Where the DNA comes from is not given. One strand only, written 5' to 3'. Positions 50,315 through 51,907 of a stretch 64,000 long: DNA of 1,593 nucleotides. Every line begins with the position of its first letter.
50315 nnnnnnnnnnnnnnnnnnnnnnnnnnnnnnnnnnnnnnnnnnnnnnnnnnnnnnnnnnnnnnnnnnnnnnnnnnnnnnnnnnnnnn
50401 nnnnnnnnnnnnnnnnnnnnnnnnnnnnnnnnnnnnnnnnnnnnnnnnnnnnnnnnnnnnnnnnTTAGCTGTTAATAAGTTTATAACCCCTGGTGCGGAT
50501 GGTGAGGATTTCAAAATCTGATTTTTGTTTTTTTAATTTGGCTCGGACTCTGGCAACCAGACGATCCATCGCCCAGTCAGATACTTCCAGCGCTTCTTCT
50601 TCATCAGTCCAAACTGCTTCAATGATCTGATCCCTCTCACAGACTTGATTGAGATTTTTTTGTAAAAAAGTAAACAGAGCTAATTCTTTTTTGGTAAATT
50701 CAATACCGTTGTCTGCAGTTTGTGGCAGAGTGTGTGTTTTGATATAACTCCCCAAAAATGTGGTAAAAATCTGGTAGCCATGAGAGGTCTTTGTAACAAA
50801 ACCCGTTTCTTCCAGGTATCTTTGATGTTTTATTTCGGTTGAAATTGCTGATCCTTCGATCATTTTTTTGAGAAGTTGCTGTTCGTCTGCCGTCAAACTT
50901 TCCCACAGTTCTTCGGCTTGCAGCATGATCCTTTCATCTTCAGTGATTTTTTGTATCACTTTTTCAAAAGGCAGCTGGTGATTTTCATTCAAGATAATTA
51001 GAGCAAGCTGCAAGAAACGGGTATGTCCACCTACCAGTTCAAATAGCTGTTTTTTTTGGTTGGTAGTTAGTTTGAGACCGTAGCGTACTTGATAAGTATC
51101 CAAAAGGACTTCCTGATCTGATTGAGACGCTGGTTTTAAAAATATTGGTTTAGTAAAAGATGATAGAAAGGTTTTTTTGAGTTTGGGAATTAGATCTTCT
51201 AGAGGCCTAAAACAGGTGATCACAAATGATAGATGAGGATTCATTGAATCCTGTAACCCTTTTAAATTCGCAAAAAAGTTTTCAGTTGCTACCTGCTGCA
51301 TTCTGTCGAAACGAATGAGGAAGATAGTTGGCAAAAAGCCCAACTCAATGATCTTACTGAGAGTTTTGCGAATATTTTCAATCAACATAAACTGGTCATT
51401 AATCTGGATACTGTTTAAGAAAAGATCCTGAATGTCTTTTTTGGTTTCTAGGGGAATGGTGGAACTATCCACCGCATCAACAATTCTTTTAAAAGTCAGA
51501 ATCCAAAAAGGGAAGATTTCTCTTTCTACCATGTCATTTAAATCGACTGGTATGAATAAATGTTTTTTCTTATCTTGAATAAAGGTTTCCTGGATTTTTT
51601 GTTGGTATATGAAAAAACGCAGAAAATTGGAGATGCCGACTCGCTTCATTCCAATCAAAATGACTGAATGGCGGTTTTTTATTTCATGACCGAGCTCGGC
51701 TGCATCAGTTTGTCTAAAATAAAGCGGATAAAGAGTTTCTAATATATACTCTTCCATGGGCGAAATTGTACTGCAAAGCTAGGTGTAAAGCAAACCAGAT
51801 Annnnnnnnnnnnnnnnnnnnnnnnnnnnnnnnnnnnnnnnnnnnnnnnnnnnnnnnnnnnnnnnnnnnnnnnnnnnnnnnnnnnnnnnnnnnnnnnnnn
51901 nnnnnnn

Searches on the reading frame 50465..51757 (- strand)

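Call 9: search_protein_families(library=pfam, proteins=[window:50465-51757:-], max_evalue=0.001)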
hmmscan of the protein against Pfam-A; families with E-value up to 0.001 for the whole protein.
window:50465-51757:- (430 aa): 2 families
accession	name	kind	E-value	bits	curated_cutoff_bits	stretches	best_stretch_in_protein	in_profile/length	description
PF00486.34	Trans_reg_C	-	1e-14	54.7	26.2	1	351-427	3-77/77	Transcriptional regulatory protein, C terminal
PF14516.12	AAA_35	-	4.6e-07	29.4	27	1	223-332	210-322/331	AAA-like domain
